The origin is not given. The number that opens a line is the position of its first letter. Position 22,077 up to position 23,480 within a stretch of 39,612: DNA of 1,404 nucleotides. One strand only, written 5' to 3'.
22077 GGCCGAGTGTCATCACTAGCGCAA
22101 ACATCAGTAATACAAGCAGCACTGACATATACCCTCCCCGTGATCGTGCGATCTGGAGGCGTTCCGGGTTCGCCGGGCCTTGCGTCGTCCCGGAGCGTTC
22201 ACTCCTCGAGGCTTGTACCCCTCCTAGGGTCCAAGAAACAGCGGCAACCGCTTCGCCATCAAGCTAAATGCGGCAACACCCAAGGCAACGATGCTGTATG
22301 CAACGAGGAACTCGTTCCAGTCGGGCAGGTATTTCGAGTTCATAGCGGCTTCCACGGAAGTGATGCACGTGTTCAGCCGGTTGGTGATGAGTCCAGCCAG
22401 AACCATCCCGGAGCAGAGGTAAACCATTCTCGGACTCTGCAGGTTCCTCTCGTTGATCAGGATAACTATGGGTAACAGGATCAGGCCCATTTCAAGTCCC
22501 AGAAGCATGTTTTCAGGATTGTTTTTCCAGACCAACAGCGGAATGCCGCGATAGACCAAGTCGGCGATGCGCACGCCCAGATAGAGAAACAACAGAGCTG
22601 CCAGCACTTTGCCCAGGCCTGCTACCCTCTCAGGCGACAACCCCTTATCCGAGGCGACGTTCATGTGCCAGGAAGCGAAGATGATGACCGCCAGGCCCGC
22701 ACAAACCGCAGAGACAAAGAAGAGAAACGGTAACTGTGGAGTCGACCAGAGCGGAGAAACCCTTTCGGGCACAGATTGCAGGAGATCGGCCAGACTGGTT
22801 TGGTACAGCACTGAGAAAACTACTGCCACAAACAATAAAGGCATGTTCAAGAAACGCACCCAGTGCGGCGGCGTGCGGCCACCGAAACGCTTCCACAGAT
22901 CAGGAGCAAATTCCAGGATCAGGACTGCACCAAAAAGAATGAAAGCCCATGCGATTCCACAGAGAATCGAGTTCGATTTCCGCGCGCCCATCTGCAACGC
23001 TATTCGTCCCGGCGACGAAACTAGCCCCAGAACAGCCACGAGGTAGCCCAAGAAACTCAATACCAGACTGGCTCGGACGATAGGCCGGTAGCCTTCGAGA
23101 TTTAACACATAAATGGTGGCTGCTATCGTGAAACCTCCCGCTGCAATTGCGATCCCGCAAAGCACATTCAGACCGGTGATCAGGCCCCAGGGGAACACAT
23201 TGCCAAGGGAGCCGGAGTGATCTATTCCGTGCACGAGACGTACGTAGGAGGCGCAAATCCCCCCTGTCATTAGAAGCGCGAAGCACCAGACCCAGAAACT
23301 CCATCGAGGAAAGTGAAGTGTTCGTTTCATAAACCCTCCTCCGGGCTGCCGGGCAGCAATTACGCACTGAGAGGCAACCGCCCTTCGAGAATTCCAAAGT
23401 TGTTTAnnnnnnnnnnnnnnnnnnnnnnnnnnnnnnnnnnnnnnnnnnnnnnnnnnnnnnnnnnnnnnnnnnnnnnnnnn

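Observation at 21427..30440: Nine-gene operon joining an Mvh/Hdr-type hydrogenase-heterodisulfide reductase to a HybB-type membrane subunit and a GcvH-like protein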

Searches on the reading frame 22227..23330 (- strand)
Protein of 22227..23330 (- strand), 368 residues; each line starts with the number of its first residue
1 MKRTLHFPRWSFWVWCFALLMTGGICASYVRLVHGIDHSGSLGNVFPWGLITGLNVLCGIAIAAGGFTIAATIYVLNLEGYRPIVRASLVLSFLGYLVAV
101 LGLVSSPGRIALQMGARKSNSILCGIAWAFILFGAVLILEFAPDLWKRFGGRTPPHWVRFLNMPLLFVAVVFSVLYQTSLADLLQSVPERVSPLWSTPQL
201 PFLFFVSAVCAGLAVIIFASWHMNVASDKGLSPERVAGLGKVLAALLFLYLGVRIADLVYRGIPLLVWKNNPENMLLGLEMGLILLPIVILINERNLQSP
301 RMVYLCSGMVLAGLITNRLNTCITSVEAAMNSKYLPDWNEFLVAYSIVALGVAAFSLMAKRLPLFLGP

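Call 5: search_protein_families(library=pfam, proteins=[window:22227-23330:-], max_evalue=0.01)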
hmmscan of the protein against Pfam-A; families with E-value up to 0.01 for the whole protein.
seq(368 aa): 1 family
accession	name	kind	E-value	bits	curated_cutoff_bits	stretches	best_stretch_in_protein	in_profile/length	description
PF03916.19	NrfD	-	2.4e-06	27.9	25.8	1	45-319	8-302/313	Polysulphide reductase, NrfD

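Call 7: search_protein_families(library=ncbifam, proteins=[window:22227-23330:-], max_evalue=0.001)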
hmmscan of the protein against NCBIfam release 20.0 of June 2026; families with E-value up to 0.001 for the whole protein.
seq(368 aa): 4 families
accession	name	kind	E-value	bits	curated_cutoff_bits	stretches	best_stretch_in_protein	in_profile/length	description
NF008133.1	PRK10881.1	equivalog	2.3e-54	185.3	450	1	14-364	16-373/377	Ni/Fe-hydrogenase cytochrome b subunit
NF045714.1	sulf_resp_HmcC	equivalog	5e-47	161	550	1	18-365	9-368/376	sulfate respiration complex protein HmcC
NF041784.1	mnquin_red_QrcD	equivalog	6.6e-16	58.6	570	1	7-365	15-401/408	menaquinone reductase integral membrane subunit QrcD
NF045798.1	DsrP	equivalog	2.3e-09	37.2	350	1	11-360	11-338/346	sulfate reduction electron transfer complex DsrMKJOP subunit DsrP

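Call 10: find_homologous_proteins(query=window:22227-23330:-, max_evalue=1e-10)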
Query seq(368 aa) (368 aa): 137 proteins with E <= 1e-10 among 8000 candidates; the best 120 are listed.
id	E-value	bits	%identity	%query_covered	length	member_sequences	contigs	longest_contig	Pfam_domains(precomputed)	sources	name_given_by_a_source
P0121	2.7e-238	808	100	100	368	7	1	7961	PF03916.20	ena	-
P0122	1.8e-211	720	89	100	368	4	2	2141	-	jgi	jgi:Ni/Fe-hydrogenase subunit HybB-like protein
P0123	2.5e-203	693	87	99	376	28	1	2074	-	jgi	jgi:Ni/Fe-hydrogenase subunit HybB-like protein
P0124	6.3e-203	692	85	100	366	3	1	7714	-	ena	-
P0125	4.2e-202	689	86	99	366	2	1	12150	-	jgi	-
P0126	5.3e-202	689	86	99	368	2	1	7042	-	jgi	jgi:Ni/Fe-hydrogenase subunit HybB-like protein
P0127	4.2e-201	686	86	100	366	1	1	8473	-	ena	-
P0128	7.1e-198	675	83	100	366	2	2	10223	-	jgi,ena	-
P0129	2.3e-196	670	83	99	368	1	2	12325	-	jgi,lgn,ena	-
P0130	1.1e-195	668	83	100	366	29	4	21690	-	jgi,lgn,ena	-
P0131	1.8e-194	664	88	94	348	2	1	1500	-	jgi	jgi:Ni/Fe-hydrogenase subunit HybB-like protein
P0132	4.1e-193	660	85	95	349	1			-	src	-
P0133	3.5e-192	657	82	100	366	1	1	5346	-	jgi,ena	-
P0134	3.3e-181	620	82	95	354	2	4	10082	-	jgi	jgi:Ni/Fe-hydrogenase subunit HybB-like protein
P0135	1.3e-180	619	81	99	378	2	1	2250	-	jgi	jgi:Ni/Fe-hydrogenase subunit HybB-like protein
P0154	1.7e-116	407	53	99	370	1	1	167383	PF03916.20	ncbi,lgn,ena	-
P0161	4.8e-80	288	44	96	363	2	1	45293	-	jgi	jgi:Ni/Fe-hydrogenase subunit HybB-like protein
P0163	2.9e-76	275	40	97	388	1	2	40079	PF03916.20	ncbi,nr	ncbi:MAG: Ni/Fe-hydrogenase cytochrome b subunit [Bryobacterales bacterium]|nr:Ni/Fe-hydrogenase cyt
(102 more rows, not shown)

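Call 34: search_solved_structures(query=window:22227-23330:-, max_evalue=1, show_alignments=2)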
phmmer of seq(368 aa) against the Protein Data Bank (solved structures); distinct sequences matched with E-value up to 1: 0.

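Call 42: find_encoding_contigs(protein=P0154, flank=10000, max_places=1)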
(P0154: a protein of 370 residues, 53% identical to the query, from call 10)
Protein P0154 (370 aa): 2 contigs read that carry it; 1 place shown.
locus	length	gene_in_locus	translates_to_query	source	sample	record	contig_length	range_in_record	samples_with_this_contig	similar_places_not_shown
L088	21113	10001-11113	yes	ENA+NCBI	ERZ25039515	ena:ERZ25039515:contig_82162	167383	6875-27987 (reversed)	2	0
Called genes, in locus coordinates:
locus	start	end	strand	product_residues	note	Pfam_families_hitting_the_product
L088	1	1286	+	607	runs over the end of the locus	PF08238:Sel1 (faint)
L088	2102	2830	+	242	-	PF01047:MarR, PF12802:MarR_2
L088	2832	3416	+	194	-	PF12838:Fer4_7 (weak), PF13183:Fer4_8, PF13187:Fer4_9, PF13534:Fer4_17 (weak)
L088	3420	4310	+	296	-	PF02754:CCG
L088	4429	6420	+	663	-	PF00070:Pyr_redox (weak), PF00890:FAD_binding_2, PF01266:DAO (weak), PF07992:Pyr_redox_2, PF12831:FAD_oxidored, PF13450:NAD_binding_8, PF12838:Fer4_7, PF14697:Fer4_21, +6 more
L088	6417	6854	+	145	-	PF02662:FlpD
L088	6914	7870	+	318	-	PF01058:Oxidored_q6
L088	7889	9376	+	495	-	PF27537:HoxH, PF00374:NiFeSe_Hases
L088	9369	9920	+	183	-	PF01750:HycI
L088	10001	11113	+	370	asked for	PF03916:NrfD (weak)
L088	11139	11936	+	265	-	PF03807:F420_oxidored, PF14748:P5CR_dimer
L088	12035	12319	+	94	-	PF01455:HupF_HypC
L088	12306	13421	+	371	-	PF01924:HypD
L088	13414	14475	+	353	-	PF00586:AIRS, PF02769:AIRS_C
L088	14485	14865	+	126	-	PF01155:HypA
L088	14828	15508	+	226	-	PF02492:cobW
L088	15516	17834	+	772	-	PF00708:Acylphosphatase, PF07503:zf-HYPF, PF01300:Sua5_yciO_yrdC, PF17788:HypF_C, PF22521:HypF_C_2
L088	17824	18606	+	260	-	PF13386:DsbD_2 (faint)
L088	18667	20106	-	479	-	PF01139:RtcB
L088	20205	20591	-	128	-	PF00072:Response_reg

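Call 43: find_encoding_contigs(protein=P0163, flank=10000, max_places=1)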
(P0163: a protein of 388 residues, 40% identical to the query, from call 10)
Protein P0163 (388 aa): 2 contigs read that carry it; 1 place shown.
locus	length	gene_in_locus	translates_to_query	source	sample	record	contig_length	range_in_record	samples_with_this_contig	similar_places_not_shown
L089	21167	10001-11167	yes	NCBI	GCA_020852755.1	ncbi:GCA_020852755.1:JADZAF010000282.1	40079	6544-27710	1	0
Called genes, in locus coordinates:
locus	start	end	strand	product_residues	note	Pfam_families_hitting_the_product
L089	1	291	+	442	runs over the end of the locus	PF03952:Enolase_N, PF00113:Enolase_C, PF13378:MR_MLE_C (weak)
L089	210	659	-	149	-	PF00856:SET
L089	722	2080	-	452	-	PF01546:Peptidase_M20, PF07687:M20_dimer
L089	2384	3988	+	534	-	PF01855:POR_N, PF02775:TPP_enzyme_C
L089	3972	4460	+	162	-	PF01558:POR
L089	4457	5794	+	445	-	PF00501:AMP-binding, PF14535:AMP-binding_C_2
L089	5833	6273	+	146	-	PF19571:ACT_8, PF22629:ACT_AHAS_ss (faint), PF01842:ACT (weak)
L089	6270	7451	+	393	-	PF00155:Aminotran_1_2, PF01041:DegT_DnrJ_EryC1 (weak)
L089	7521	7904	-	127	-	PF07238:PilZ (weak)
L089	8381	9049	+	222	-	PF01597:GCV_H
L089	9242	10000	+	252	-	PF12838:Fer4_7, PF13187:Fer4_9 (weak), PF13247:Fer4_11, PF14697:Fer4_21 (weak), PF00037:Fer4 (weak), PF12797:Fer4_2 (weak), PF12837:Fer4_6 (weak), PF13237:Fer4_10 (weak), +3 more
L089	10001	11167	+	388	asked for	PF03916:NrfD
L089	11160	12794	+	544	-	PF00672:HAMP, PF00512:HisKA, PF02518:HATPase_c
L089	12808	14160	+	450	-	PF00072:Response_reg, PF00158:Sigma54_activat, PF14532:Sigma54_activ_2, PF07728:AAA_5, PF25601:AAA_lid_14, PF02954:HTH_8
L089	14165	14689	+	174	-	PF07998:Peptidase_M54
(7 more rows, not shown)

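Call 44: find_encoding_contigs(protein=P0161, flank=10000, max_places=1)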
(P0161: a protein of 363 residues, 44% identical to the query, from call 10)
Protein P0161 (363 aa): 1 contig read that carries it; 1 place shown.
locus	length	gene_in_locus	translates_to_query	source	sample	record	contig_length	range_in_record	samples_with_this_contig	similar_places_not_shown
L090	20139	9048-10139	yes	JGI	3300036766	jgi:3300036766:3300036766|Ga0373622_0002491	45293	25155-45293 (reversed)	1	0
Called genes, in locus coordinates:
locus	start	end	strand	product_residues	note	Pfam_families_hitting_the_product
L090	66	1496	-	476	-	PF25023:TEN_YD-shell, PF05593:RHS_repeat (faint)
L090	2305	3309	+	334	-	PF04055:Radical_SAM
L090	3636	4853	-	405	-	PF01053:Cys_Met_Meta_PP, PF00155:Aminotran_1_2 (weak), PF01212:Beta_elim_lyase (faint), PF06838:Met_gamma_lyase (weak), PF00266:Aminotran_5 (weak)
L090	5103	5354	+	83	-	-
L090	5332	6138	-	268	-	-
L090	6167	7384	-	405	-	PF00266:Aminotran_5, PF01041:DegT_DnrJ_EryC1, PF01212:Beta_elim_lyase (weak), PF01053:Cys_Met_Meta_PP, PF00282:Pyridoxal_deC (weak)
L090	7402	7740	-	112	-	PF04358:DsrC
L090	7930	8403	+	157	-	PF13404:HTH_AsnC-type, PF13412:HTH_24, PF01047:MarR (weak), PF22451:NirdL-like_HTH (weak), PF01037:AsnC_trans_reg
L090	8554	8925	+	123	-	PF03551:PadR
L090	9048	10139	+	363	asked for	-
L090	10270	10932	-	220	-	-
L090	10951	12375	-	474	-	PF01656:CbiA, PF13500:AAA_26, PF07685:GATase_3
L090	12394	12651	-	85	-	-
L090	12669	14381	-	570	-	PF00590:TP_methylase, PF08100:Dimerisation (weak)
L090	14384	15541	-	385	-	PF03916:NrfD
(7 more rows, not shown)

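Call 52: find_related_loci(query=A5, collection=metagenome_contigs, flank=10000)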
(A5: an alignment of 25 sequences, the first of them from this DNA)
Query A5 (368 aa) in metagenome_contigs; peptide patterns used: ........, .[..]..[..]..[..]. (x = any residue, [..] = any of these).
100 stretches matched a pattern; 31 encode a relative of the query (tblastn E <= 1e-3); 31 distinct loci.
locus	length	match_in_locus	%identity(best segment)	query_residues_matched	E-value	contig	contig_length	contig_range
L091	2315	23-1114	87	1-366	0e+0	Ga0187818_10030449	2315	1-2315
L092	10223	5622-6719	83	1-368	0e+0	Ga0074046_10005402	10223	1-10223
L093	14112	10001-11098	85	1-368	0e+0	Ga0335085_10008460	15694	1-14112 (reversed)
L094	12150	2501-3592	86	1-366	0e+0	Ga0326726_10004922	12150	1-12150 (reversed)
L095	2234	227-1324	86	1-368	0e+0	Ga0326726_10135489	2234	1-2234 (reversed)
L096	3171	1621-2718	87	1-368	0e+0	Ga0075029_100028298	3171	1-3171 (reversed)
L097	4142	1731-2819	86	1-366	0e+0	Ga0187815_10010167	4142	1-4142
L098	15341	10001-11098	84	1-368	0e+0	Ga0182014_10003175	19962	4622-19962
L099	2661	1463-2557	83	1-365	0e+0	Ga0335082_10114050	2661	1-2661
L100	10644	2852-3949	83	1-368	0e+0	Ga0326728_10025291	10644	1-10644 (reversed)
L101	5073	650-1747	82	1-368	0e+0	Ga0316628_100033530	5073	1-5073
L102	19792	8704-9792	74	1-365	6e-170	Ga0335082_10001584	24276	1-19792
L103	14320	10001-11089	74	1-365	5e-170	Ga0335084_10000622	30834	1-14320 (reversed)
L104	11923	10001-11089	66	1-365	1e-152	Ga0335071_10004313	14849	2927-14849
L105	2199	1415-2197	86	1-263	1e-153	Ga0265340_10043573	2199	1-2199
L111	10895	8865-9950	58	1-366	6e-130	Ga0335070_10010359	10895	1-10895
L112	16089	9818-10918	56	1-365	7e-117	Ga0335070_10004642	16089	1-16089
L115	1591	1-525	90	194-368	1e-105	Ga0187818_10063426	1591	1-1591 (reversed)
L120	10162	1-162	81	312-365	3e-22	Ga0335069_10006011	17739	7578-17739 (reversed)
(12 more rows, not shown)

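Call 57: search_protein_families(library=pfam, proteins=[L112:10955-11950:+, L112:12152-12595:+, L112:12595-13641:+, L112:13614-14423:+, L112:14222-15682:+, L111:2761-5358:-, L111:5137-6030:+, L111:6696-7517:+, L111:8121-8624:-, L102:10292-11701:-], max_evalue=0.001)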
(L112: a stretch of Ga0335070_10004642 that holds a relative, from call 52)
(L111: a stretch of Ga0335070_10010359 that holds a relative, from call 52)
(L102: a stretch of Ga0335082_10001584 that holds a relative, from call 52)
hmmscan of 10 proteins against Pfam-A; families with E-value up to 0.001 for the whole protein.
L112:10955-11950:+ (331 aa): 3 families
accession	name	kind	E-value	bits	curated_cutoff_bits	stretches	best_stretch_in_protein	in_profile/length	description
PF00092.34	VWA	-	1.6e-09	38.6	23.8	1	93-251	4-162/174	von Willebrand factor type A domain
PF13519.12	VWA_2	-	2.1e-08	35.2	27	1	93-196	3-107/107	von Willebrand factor type A domain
PF06707.17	DUF1194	-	4.9e-06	26.3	27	1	141-231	72-162/206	Protein of unknown function (DUF1194)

L112:12152-12595:+ (147 aa): 3 families
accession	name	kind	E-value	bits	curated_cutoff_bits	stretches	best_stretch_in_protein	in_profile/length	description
PF02863.23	Arg_repressor_C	-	3.6e-23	81.6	25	1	78-143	2-67/68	Arginine repressor, C-terminal domain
PF01316.27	Arg_repressor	-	2.7e-16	59.5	27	1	1-54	1-54/70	Arginine repressor, DNA binding domain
PF01498.24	HTH_Tnp_Tc3_2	-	0.0008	20.1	31.5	0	7-53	1-47/72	Transposase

L112:12595-13641:+ (348 aa): 3 families
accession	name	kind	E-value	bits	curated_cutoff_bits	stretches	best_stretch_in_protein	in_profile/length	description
PF22698.1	Semialdhyde_dhC_1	-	1.4e-51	175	27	1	160-322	1-165/165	Semialdehyde dehydrogenase, dimerisation domain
PF01118.30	Semialdhyde_dh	-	2.1e-23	83.4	26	1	7-151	2-120/121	Semialdehyde dehydrogenase, NAD binding domain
PF02774.23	Semialdhyde_dhC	-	4.9e-20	72.9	26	1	169-325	1-184/184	Semialdehyde dehydrogenase, dimerisation domain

L112:13614-14423:+ (269 aa): 1 family
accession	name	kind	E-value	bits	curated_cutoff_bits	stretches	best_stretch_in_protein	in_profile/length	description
PF00696.33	AA_kinase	-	2.8e-46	158.6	24.9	1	10-244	2-233/234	Amino acid kinase family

L112:14222-15682:+ (486 aa): 1 family
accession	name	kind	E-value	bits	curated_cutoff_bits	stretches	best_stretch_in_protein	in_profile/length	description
PF00202.27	Aminotran_3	-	6.7e-115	384.4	30.5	1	87-462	9-403/403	Aminotransferase class-III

L111:2761-5358:- (865 aa): 1 family
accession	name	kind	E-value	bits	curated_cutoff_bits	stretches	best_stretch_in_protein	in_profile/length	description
PF00141.28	peroxidase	-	1.9e-74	250.9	27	2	203-510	12-236/237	Peroxidase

L111:5137-6030:+ (297 aa): 2 families
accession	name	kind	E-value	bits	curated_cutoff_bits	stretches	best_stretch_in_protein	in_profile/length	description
PF03466.25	LysR_substrate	-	5.6e-51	173.3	28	1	87-290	2-208/209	LysR substrate binding domain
PF00126.33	HTH_1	-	1.2e-21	76.8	26.6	1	4-61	2-59/60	Bacterial regulatory helix-turn-helix protein, lysR family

L111:6696-7517:+ (273 aa): 2 families
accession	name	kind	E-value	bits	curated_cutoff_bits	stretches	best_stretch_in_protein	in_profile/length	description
PF00156.33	Pribosyltran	-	5.6e-12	45.7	26.3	1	74-235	23-144/158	Phosphoribosyl transferase domain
PF14681.12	UPRTase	-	0.00058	19.8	27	1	164-217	107-160/206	Uracil phosphoribosyltransferase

L111:8121-8624:- (167 aa): 0 families

L102:10292-11701:- (469 aa): 2 families
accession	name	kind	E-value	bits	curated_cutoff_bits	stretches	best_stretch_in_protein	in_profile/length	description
PF13520.12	AA_permease_2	-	3.8e-31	108.9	27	1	61-418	33-398/427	Amino acid permease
PF00324.27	AA_permease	-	9.2e-31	107.5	24.6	1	58-420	28-405/470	Amino acid permease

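Call 67: search_protein_families(library=ncbifam, proteins=[L088:2102-2830:+, L088:11139-11936:+], max_evalue=0.00001)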
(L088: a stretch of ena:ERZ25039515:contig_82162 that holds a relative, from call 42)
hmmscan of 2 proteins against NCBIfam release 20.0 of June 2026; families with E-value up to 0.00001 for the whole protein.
L088:2102-2830:+ (242 aa): 7 families
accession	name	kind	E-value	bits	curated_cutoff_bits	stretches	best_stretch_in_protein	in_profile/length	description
TIGR02337.1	HpaR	equivalog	2.3e-10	40.4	121.2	1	52-158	23-129/130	homoprotocatechuate degradation operon regulator HpaR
NF002926.0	PRK03573.1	equivalog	5.8e-10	39.3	120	1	63-159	38-134/144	transcriptional regulator SlyA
NF053777.1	Saro0803TransReg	equivalog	2.3e-09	37.1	200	1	43-158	23-138/140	Saro_0803 family transcriptional regulator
NF038251.1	AdcR_fam_Zn_TF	equivalog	2.5e-08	34.3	175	1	53-159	32-140/143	zinc-dependent MarR family transcriptional regulator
NF050133.1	TransRegFabT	equivalog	3.6e-07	30.6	200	1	58-155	30-127/138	fatty acid biosynthesis transcriptional regulator FabT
NF045593.1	bilirub_TF_BilQ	equivalog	1.7e-06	27.8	125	1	54-158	27-131/135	bilirubin utilization transcriptional regulator BilQ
NF008122.0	PRK10870.1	equivalog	6e-06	26.1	157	1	75-157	75-157/176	transcriptional repressor MprA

L088:11139-11936:+ (265 aa): 6 families
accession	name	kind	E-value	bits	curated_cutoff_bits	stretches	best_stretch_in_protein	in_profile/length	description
TIGR00112.1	proC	equivalog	1.2e-40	139.8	196.75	1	6-228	1-224/263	pyrroline-5-carboxylate reductase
NF005813.0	PRK07679.1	exception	2.1e-23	83.1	404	1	4-253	4-254/279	pyrroline-5-carboxylate reductase ProI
NF005814.0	PRK07680.1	equivalog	4.9e-20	71.8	278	1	5-237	2-234/275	late competence protein ComER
NF005384.0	PRK06928.1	exception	6.6e-15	55.4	301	1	4-194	2-193/277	pyrroline-5-carboxylate reductase ProG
NF005063.0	PRK06476.1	equivalog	1.8e-09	37.5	254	1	5-250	2-239/258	pyrroline-5-carboxylate reductase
NF008839.0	PRK11880.2-4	equivalog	1.8e-06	27.5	288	1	66-218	58-205/252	pyrroline-5-carboxylate reductase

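Call 68: predict_structure(alignment_id=A5)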
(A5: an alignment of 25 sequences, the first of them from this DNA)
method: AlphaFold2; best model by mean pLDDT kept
length: 368 residues; sequences in the alignment: 25
mean_pLDDT: 66.1   pTM: 0.70
mean pLDDT of the five models: 66.1, 66.0, 58.2, 58.1, 48.7
residues with pLDDT >= 90: 6; 70-90: 177; 50-70: 91; < 50: 94
segments of 3 or more residues with pLDDT < 50: 1-47, 107-117, 264-269, 338-346, 348-368
pLDDT, mean of each block of 10 residues (from residue 1): 34 43 46 42 46 70 81 77 72 76 57 45 76 84 71 67 83 78 65 64 83 77 63 82 90 81 50 66 85 84 81 76 64 53 47 42 36
secondary structure, 60 per line:
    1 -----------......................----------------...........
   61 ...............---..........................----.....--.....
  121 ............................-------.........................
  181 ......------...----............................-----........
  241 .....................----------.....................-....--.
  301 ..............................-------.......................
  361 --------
elements in order: H12-33 H50-75 H79-104 H109-113 H116-148 H156-186 H200-227 H233-261 H272-292 H294-297 H300-330 H338-360
